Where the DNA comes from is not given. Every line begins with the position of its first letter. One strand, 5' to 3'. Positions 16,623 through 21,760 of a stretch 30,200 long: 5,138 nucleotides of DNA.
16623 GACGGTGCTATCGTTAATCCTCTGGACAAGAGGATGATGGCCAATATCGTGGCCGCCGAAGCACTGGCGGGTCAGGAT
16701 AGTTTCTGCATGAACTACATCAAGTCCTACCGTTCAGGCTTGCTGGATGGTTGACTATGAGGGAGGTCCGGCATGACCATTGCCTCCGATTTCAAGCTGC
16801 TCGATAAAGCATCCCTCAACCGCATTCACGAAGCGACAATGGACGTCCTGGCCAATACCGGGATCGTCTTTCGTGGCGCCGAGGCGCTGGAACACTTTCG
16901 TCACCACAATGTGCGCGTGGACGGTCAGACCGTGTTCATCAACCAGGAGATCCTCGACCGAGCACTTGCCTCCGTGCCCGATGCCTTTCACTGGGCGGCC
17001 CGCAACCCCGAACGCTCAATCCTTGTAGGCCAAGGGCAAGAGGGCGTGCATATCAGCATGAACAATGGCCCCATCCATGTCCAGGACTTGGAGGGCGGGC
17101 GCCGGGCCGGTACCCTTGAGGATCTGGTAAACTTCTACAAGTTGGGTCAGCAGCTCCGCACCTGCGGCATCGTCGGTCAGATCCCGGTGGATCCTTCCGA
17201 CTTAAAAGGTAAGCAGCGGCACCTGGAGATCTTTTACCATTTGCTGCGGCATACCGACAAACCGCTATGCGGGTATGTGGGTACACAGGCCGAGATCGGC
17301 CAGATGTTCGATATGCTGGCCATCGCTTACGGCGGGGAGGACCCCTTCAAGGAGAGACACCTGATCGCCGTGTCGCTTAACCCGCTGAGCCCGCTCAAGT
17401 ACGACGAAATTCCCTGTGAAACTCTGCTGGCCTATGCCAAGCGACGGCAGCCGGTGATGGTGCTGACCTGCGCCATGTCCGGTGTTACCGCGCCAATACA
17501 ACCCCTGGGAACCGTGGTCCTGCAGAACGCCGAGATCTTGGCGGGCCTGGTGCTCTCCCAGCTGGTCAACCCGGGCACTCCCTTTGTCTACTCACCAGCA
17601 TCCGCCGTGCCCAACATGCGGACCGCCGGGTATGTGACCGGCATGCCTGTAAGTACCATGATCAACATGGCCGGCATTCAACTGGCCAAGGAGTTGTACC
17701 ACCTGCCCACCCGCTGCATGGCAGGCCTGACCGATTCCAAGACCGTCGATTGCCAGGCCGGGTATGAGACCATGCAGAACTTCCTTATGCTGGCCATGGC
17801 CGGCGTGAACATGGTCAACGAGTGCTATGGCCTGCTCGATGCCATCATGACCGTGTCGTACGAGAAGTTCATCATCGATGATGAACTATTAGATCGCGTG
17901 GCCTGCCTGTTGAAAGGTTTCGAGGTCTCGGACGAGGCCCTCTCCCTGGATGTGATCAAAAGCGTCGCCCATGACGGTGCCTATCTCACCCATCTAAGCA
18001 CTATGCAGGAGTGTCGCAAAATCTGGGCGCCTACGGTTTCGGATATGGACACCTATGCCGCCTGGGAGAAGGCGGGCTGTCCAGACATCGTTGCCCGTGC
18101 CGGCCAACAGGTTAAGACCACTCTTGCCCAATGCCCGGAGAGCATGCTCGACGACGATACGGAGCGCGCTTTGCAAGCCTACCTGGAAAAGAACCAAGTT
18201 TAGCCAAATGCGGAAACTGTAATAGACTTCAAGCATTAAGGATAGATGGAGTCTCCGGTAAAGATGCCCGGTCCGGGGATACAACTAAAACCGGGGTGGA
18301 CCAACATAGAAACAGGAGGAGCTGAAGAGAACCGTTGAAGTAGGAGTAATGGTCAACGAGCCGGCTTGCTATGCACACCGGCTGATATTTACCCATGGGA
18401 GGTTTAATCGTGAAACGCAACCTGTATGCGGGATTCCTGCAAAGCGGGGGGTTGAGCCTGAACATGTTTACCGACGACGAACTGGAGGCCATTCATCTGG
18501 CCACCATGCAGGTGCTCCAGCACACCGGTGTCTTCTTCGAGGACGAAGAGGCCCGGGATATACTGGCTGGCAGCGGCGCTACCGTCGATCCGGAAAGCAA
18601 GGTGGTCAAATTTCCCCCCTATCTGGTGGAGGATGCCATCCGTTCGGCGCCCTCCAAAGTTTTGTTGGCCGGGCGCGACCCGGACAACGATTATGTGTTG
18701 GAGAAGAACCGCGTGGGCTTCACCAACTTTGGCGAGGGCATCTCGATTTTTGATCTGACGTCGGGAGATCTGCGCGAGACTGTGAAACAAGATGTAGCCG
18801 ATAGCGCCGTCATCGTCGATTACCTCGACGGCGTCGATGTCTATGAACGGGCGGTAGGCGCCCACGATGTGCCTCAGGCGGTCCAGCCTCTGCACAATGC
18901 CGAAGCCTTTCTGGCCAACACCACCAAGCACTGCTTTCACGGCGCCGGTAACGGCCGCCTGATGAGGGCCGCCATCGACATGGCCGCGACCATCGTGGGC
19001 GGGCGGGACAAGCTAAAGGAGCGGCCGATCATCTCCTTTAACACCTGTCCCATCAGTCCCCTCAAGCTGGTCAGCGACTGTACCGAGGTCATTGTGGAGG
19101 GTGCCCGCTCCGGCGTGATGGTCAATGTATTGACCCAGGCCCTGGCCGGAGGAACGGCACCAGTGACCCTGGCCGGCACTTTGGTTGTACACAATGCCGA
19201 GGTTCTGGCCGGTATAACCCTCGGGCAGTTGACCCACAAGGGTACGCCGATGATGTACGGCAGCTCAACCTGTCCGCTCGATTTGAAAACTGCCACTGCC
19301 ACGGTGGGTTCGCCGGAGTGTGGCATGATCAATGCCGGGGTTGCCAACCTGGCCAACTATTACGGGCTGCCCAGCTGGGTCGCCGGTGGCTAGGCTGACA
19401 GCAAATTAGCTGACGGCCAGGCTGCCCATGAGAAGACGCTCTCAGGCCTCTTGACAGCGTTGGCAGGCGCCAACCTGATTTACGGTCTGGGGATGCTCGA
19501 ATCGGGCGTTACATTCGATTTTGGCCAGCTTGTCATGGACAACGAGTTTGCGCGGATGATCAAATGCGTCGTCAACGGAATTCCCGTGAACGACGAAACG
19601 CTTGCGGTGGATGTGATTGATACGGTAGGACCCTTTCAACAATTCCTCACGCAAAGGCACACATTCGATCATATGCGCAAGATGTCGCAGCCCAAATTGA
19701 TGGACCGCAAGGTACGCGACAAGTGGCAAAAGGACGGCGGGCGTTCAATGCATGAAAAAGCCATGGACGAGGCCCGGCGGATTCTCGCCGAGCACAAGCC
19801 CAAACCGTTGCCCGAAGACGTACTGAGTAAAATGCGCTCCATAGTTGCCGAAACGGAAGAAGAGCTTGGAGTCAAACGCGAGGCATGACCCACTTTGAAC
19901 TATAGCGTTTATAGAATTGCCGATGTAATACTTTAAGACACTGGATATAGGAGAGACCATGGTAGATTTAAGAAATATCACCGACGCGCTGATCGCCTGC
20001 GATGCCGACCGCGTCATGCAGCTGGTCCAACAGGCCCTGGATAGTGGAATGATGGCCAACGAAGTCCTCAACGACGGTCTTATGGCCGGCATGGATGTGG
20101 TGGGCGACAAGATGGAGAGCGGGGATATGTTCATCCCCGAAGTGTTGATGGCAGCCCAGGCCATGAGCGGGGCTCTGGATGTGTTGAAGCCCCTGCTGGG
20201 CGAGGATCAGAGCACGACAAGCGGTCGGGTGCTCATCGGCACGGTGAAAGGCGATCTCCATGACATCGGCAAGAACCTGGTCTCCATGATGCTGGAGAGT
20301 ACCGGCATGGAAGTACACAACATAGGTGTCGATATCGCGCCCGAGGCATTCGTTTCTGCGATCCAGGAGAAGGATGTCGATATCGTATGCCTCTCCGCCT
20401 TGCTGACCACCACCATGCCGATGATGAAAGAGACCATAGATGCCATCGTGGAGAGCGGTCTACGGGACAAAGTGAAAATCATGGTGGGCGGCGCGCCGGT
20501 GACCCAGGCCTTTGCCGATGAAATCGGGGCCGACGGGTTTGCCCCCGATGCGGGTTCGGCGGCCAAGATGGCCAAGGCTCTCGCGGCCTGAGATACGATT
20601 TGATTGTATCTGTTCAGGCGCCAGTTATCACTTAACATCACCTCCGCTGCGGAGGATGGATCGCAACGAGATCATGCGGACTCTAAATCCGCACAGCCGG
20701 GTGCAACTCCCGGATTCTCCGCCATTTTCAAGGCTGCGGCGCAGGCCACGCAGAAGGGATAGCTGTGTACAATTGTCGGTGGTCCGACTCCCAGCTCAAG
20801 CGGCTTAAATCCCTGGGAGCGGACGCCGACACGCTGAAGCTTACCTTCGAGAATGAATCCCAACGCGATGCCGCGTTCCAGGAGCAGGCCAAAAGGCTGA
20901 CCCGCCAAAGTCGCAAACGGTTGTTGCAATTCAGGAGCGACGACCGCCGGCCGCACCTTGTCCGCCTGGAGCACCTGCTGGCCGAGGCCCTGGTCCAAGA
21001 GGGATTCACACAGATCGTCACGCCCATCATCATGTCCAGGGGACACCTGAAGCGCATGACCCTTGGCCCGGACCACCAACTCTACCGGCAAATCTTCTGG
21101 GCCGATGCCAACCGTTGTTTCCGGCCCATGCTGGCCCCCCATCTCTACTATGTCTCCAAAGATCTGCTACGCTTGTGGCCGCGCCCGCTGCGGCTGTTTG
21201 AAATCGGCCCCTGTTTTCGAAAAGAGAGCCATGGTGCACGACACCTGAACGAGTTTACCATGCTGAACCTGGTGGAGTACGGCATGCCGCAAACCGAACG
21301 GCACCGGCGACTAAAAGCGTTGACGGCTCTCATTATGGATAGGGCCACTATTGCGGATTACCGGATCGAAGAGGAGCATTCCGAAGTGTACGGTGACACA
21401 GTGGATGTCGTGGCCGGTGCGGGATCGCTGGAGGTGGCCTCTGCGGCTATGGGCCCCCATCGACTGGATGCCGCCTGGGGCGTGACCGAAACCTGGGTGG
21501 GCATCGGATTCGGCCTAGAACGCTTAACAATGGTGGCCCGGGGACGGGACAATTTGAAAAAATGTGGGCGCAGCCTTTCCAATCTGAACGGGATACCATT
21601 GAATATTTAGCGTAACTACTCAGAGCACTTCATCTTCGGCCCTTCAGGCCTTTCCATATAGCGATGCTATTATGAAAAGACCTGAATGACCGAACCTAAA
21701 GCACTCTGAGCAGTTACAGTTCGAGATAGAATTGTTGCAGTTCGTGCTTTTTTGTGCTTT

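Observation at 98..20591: Candidate undescribed anaerobic pathway for N-methylated taurines: demethylation modules physically joined to Xsc desulfonation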

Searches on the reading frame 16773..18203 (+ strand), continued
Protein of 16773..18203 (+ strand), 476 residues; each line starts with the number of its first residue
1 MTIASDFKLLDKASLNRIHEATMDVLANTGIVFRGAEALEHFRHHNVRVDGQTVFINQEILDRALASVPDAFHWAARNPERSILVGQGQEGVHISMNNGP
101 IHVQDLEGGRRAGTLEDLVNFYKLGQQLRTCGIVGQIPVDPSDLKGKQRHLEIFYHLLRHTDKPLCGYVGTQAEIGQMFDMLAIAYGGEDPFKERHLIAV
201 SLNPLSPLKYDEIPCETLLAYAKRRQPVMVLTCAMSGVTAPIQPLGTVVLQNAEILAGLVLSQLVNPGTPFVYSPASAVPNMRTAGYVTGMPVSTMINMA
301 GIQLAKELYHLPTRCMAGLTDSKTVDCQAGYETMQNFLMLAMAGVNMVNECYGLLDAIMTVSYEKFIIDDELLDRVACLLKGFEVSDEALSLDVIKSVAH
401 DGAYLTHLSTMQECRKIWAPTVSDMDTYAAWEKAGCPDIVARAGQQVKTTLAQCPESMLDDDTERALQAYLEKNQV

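Call 40: find_related_loci(query=A2, collection=metagenome_contigs, flank=10000)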
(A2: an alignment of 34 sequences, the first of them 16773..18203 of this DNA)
Query A2 (476 aa) in metagenome_contigs; peptide patterns used: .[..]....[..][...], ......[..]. (x = any residue, [..] = any of these).
352 stretches matched a pattern; 167 encode a relative of the query (tblastn E <= 1e-3); the best 80 are kept; 80 distinct loci.
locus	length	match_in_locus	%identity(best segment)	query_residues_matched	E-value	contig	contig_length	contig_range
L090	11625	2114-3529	62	1-472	0e+0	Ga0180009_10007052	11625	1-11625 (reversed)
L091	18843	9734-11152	62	1-473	0e+0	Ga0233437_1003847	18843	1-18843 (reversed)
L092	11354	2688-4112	62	1-475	0e+0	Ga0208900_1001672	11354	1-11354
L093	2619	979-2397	62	1-473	0e+0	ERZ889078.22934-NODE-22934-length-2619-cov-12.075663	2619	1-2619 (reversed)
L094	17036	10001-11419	61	1-473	0e+0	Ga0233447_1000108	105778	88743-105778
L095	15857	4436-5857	61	1-471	0e+0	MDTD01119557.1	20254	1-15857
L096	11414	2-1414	62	3-473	0e+0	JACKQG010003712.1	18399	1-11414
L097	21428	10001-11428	59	1-473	0e+0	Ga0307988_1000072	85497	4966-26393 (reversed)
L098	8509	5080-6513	59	1-475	0e+0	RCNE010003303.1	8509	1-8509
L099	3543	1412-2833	54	1-474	0e+0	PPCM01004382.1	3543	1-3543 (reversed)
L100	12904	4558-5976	54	1-473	1e-179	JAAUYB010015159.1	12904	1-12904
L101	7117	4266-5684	54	1-473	1e-180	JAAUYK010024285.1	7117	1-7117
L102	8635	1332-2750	55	1-474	2e-178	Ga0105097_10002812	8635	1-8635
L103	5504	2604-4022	55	1-474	0e+0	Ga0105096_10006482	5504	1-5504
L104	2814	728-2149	53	1-474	0e+0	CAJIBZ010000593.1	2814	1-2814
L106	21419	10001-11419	53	2-474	5e-174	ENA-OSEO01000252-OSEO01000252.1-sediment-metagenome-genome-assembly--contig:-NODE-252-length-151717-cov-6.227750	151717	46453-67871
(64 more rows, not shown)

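Call 43: search_protein_families(library=pfam, proteins=[L092:4173-4808:+, L092:6956-7435:+, L092:7520-9151:-, L092:9982-11121:-, L094:8486-9904:+, L094:11418-12668:+, L094:12750-14321:+, L094:5432-6553:+, L094:6555-7580:+, L094:2032-4254:-], max_evalue=0.00001)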
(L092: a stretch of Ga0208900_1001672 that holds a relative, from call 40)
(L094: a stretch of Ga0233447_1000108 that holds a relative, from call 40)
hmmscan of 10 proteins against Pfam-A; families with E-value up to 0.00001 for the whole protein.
L092:4173-4808:+ (211 aa): 1 family
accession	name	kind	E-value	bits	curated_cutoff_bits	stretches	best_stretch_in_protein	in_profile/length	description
PF02028.23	BCCT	-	4.2e-46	157.9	27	2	2-114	195-304/485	BCCT, betaine/carnitine/choline family transporter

L092:6956-7435:+ (159 aa): 6 families
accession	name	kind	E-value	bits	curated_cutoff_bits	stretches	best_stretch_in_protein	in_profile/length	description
PF13749.12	HATPase_c_4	-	1e-12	48.3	26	1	2-54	33-85/89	Putative ATP-dependent DNA helicase recG C-terminal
PF13412.12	HTH_24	-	1.5e-09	37.7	21.9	1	101-145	3-47/48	Winged helix-turn-helix DNA-binding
PF01726.22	LexA_DNA_bind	-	3.2e-07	30.5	23.7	1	98-150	3-61/65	LexA DNA binding domain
PF01022.26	HTH_5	-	5.1e-07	29.9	22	1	101-146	2-46/47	Bacterial regulatory protein, arsR family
PF12802.13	MarR_2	-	3e-06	27.7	27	0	98-148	2-53/61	MarR family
PF01047.28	MarR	-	5.7e-06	26.6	24.6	0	99-147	1-49/59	MarR family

L092:7520-9151:- (543 aa): 6 families
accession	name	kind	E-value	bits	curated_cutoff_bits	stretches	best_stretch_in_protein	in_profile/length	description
PF00766.25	ETF_alpha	-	9e-26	90.1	27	1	227-306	1-80/81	Electron transfer flavoprotein FAD-binding domain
PF01012.27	ETF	-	1.4e-17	64.6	26.7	1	20-205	2-179/181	Electron transfer flavoprotein domain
PF07883.17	Cupin_2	-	1.4e-12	47.5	27.2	1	480-538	11-68/70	Cupin domain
PF01381.28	HTH_3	-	2.2e-07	31.2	23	1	376-425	3-52/55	Helix-turn-helix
PF13560.12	HTH_31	-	1.6e-06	28.7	27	1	369-424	1-57/64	Helix-turn-helix domain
PF12844.13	HTH_19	-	3.6e-06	27.2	30.2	1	371-430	1-60/64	Helix-turn-helix domain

L092:9982-11121:- (379 aa): 5 families
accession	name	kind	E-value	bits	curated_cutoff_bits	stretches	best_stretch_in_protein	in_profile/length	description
PF00441.29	Acyl-CoA_dh_1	-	2.1e-49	168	22.4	1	229-378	1-150/150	Acyl-CoA dehydrogenase, C-terminal domain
PF02771.21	Acyl-CoA_dh_N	-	2.8e-36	124.8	22.9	1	6-118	1-113/113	Acyl-CoA dehydrogenase, N-terminal domain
PF08028.16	Acyl-CoA_dh_2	-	3.1e-26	92.7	22.7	1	244-366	1-133/134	Acyl-CoA dehydrogenase, C-terminal domain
PF02770.24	Acyl-CoA_dh_M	-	9.8e-23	80.6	33.3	1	122-217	1-97/97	Acyl-CoA dehydrogenase, middle domain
PF22924.1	ACOX_C_alpha1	-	1.6e-06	28.5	27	0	277-377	64-168/169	Acyl-CoA oxidase, C-alpha1 domain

L094:8486-9904:+ (472 aa): 11 families
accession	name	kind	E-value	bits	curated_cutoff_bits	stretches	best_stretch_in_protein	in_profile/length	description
PF00158.32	Sigma54_activat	-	1.6e-65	220.4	20.2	1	162-328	2-167/168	Sigma-54 interaction domain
PF25601.1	AAA_lid_14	-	4.6e-22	78.1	27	1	335-413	2-81/87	AAA+ ATPase lid domain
PF14532.12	Sigma54_activ_2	-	6e-17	62.6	25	1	164-333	3-138/138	Sigma-54 interaction domain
PF00989.32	PAS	-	1.4e-11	44.9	22.6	1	21-124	3-113/113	PAS fold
PF18024.7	HTH_50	-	6.7e-11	42.1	27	1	421-463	3-45/50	Helix-turn-helix domain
PF13426.13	PAS_9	-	1.1e-10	42.1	27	1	30-125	2-102/103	PAS domain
PF00004.35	AAA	-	5.2e-09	37.1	21.2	1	185-318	1-121/131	ATPase family associated with various cellular activities (AAA)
PF02954.25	HTH_8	-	4.9e-07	29.8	22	1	426-463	2-40/42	Bacterial regulatory protein, Fis family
PF07728.20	AAA_5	-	1.1e-06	29.2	22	1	184-306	1-125/139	AAA domain (dynein-related subfamily)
PF01078.27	Mg_chelatase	-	1.3e-06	28.4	20.3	0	184-303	24-157/207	Magnesium chelatase, subunit ChlI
PF08448.16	PAS_4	-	5.8e-06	26.9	23.1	0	27-124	3-105/110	PAS fold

L094:11418-12668:+ (416 aa): 4 families
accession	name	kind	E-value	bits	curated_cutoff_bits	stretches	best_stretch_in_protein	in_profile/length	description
PF04055.27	Radical_SAM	-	6.6e-17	62.6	29.5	1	25-193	4-165/166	Radical SAM superfamily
PF13186.11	SPASM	-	1.2e-12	48.4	21.5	1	272-331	5-67/67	Iron-sulfur cluster-binding domain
PF02810.21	SEC-C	-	6.2e-09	36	20.4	1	398-416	1-19/19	SEC-C motif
PF13353.11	Fer4_12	-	8.8e-06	26.5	22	0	26-138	13-119/137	4Fe-4S single cluster domain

L094:12750-14321:+ (523 aa): 4 families
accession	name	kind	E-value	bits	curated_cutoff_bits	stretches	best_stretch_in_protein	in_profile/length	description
PF00884.28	Sulfatase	-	2.5e-54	185.1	25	1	6-347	1-299/301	Sulfatase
PF12411.13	Choline_sulf_C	-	8e-22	77.2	27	1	453-505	1-53/53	Choline sulfatase enzyme C terminal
PF16347.10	SGSH_C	-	9.8e-19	68.5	29.3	1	298-444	1-150/154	N-sulphoglucosamine sulphohydrolase, C-terminal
PF01663.27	Phosphodiest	-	3.3e-12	47.1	23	1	9-294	2-220/342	Type I phosphodiesterase / nucleotide pyrophosphatase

L094:5432-6553:+ (373 aa): 3 families
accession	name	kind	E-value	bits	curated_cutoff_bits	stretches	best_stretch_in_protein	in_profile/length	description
PF12801.12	Fer4_5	-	3.7e-15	56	22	1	81-126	2-45/48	4Fe-4S binding domain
PF00037.32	Fer4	-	5.2e-08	32.8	21.1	0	230-246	2-18/24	4Fe-4S binding domain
PF13237.11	Fer4_10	-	3.2e-07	30.6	25.5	1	228-274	1-53/53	4Fe-4S dicluster domain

L094:6555-7580:+ (341 aa): 0 families

L094:2032-4254:- (740 aa): 8 families
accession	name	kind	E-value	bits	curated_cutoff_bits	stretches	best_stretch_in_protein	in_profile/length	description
PF00069.31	Pkinase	-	2.1e-53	181.9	31.7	1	238-478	4-253/263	Protein kinase domain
PF07714.23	PK_Tyr_Ser-Thr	-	1.5e-35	123.2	23.1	1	239-476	5-248/258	Protein tyrosine and serine/threonine kinase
PF13672.11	PP2C_2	-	6.9e-16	58.9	24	1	514-698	10-182/209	Protein phosphatase 2C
PF00027.35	cNMP_binding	-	2e-13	50.6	27.5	1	121-204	3-87/89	Cyclic nucleotide-binding domain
PF03109.22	ABC1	-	8.2e-13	48.5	22.9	1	262-386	96-220/244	ABC1 atypical kinase-like domain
PF00481.26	PP2C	-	4.3e-11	43.4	20.3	1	526-728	31-254/255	Protein phosphatase 2C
PF07228.17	SpoIIE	-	6e-07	30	25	0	527-736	2-191/192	Stage II sporulation protein E (SpoIIE)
PF01636.29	APH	-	9e-06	26.1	23.2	0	349-382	165-199/239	Phosphotransferase enzyme family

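Call 54: search_protein_families(library=pfam, proteins=[L106:156-1031:+, L106:1125-2714:+, L106:2620-3729:+, L106:3758-4585:+, L106:4619-6229:+], max_evalue=0.00001)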
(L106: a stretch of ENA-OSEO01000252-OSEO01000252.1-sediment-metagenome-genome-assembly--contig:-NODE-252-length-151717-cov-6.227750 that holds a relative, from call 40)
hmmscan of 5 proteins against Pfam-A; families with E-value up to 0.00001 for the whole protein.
L106:156-1031:+ (291 aa): 1 family
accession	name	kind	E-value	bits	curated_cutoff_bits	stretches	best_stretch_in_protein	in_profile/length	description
PF05853.18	BKACE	-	4.8e-100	334.9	24.8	1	15-284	1-274/274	beta-keto acid cleavage enzyme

L106:1125-2714:+ (529 aa): 1 family
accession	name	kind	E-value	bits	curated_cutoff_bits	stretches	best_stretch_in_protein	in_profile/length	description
PF00496.27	SBP_bac_5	-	2.3e-69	234.7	32.4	1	98-433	2-349/368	Bacterial extracellular solute-binding proteins, family 5 Middle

L106:2620-3729:+ (369 aa): 2 families
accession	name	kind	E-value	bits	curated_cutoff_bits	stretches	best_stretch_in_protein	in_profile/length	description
PF00528.27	BPD_transp_1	-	3.2e-33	115.4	26.4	1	167-366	1-183/184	Binding-protein-dependent transport system inner membrane component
PF19300.4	BPD_transp_1_N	-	6.3e-11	42.9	23.8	1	58-150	4-108/114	Binding-prot-dependent transport system membrane comp, N-term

L106:3758-4585:+ (275 aa): 1 family
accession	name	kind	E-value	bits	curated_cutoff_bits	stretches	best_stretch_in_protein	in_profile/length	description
PF00528.27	BPD_transp_1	-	1.8e-26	93.5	26.4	1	91-267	1-176/184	Binding-protein-dependent transport system inner membrane component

L106:4619-6229:+ (536 aa): 7 families
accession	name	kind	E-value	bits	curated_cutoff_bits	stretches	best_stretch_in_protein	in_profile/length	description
PF00005.33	ABC_tran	-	1.4e-56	191.3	25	2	290-441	2-137/137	ABC transporter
PF02463.25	SMC_N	-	3.5e-11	43.4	40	0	301-480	26-206/220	RecF/RecN/SMC N terminal domain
PF08352.17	oligo_HPY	-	8.5e-10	39.3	27.1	1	492-524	1-33/65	Oligopeptide/dipeptide transporter, C-terminal region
PF13304.12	AAA_21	-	1.6e-08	35.4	27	0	147-218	230-303/304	AAA domain, putative AbiEii toxin, Type IV TA system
PF13555.12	AAA_29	-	1e-06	28.8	27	0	19-50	8-38/61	P-loop containing region of AAA domain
PF13191.12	AAA_16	-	1.5e-06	29.3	32.6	0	296-326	19-51/167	AAA ATPase domain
PF13401.12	AAA_22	-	2.5e-06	28.3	27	0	302-459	8-108/130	AAA domain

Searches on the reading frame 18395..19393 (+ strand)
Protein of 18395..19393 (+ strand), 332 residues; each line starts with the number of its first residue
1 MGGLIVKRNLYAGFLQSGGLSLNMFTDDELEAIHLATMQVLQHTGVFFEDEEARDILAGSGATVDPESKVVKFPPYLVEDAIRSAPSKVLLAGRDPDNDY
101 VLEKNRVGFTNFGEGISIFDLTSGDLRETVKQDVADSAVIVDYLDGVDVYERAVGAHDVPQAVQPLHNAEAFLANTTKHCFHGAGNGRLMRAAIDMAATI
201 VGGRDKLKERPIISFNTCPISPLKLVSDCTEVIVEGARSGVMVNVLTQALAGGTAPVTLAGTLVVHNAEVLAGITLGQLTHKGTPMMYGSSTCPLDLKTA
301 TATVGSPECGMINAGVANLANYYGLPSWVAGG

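Call 4: search_protein_families(library=pfam, proteins=[window:18395-19393:+])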
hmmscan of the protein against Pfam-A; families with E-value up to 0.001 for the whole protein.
window:18395-19393:+ (332 aa): 1 family
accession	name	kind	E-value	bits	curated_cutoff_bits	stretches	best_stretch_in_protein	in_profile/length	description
PF06253.16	MTTB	-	4.2e-52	177.2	25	1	21-331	30-337/500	Trimethylamine methyltransferase (MTTB)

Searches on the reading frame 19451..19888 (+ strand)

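Call 4: search_protein_families(library=pfam, proteins=[window:19451-19888:+])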
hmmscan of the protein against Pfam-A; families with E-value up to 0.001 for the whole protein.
window:19451-19888:+ (145 aa): 1 family
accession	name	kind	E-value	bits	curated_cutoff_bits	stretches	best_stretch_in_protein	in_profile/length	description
PF06253.16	MTTB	-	4.3e-28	98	25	1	2-140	360-500/500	Trimethylamine methyltransferase (MTTB)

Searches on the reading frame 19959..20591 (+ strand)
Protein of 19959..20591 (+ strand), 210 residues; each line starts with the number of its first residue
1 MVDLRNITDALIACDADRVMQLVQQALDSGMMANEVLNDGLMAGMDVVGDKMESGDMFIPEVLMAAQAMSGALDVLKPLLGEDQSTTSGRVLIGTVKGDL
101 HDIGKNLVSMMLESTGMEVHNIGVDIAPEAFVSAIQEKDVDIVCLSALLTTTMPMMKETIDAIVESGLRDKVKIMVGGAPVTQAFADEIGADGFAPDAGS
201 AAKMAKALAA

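Call 4: search_protein_families(library=pfam, proteins=[window:19959-20591:+])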
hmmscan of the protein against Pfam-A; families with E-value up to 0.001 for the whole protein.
window:19959-20591:+ (210 aa): 2 families
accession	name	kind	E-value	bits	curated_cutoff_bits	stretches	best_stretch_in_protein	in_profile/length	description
PF02310.24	B12-binding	-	7.7e-29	100.4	32.1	1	89-195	1-113/121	B12 binding domain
PF02607.22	B12-binding_2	-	3.4e-23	82.1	23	1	5-77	3-74/74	B12 binding domain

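Call 49: search_protein_families(library=ncbifam, proteins=[window:19959-20591:+], max_evalue=1e-10)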
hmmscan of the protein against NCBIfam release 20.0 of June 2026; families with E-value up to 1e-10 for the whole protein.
window:19959-20591:+ (210 aa): 9 families
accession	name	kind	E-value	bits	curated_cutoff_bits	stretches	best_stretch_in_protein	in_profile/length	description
NF041607.1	dimeth_corrin_MtbC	equivalog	6.3e-64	215.2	350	1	7-208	1-202/203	dimethylamine corrinoid protein MtbC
NF047996.1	corrin_MtgC_2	exception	8.9e-62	208.3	370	1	6-208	7-209/212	glycine betaine-specific corrinoid protein MtgC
TIGR02370.1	pyl_corrinoid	subfamily_domain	3.5e-61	206.1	215.3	1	7-200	2-196/197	methyltransferase cognate corrinoid protein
NF047995.1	corrinoid_MtgC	exception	9.5e-55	185.4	310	1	5-208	6-212/215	glycine betaine-specific corrinoid protein MtgC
TIGR02082.1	metH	equivalog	3.1e-39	134.4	1010.85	1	9-187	652-830/1182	methionine synthase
NF040655.1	MtaC_Meth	equivalog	7.6e-38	130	420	1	4-208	36-237/253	methanol--corrinoid protein MtaC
NF040669.1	MtaC2_Meth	equivalog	3.7e-36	124.8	450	1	4-208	43-245/267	methanol--corrinoid protein MtaC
NF007024.0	PRK09490.1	equivalog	7.4e-33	113.4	1497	1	9-184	667-845/1234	methionine synthase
NF002612.0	PRK02261.1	equivalog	1.1e-13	50.9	110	1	90-179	5-93/148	methylaspartate mutase subunit S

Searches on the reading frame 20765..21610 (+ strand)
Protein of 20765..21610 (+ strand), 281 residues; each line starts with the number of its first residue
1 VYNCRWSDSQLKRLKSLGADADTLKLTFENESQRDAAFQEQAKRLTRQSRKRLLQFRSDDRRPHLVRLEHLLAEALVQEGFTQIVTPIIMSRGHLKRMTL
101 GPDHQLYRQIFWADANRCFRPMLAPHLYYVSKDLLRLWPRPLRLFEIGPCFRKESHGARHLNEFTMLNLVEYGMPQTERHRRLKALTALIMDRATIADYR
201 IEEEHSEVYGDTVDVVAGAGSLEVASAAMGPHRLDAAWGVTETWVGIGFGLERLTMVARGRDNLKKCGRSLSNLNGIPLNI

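Call 4: search_protein_families(library=pfam, proteins=[window:20765-21610:+])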
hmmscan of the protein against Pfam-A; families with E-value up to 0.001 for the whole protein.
window:20765-21610:+ (281 aa): 3 families
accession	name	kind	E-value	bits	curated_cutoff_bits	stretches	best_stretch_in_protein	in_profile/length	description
PF00152.25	tRNA-synt_2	-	6.8e-09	35.6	25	1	51-169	8-119/308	tRNA synthetases class II (D, K and N)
PF01409.25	tRNA-synt_2d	-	9.8e-08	32.2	19.8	1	122-266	82-234/246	tRNA synthetases class II core domain (F)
PF17759.6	tRNA_synthFbeta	-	0.00014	21.9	22.4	1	65-204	18-167/214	Phenylalanyl tRNA synthetase beta chain CLM domain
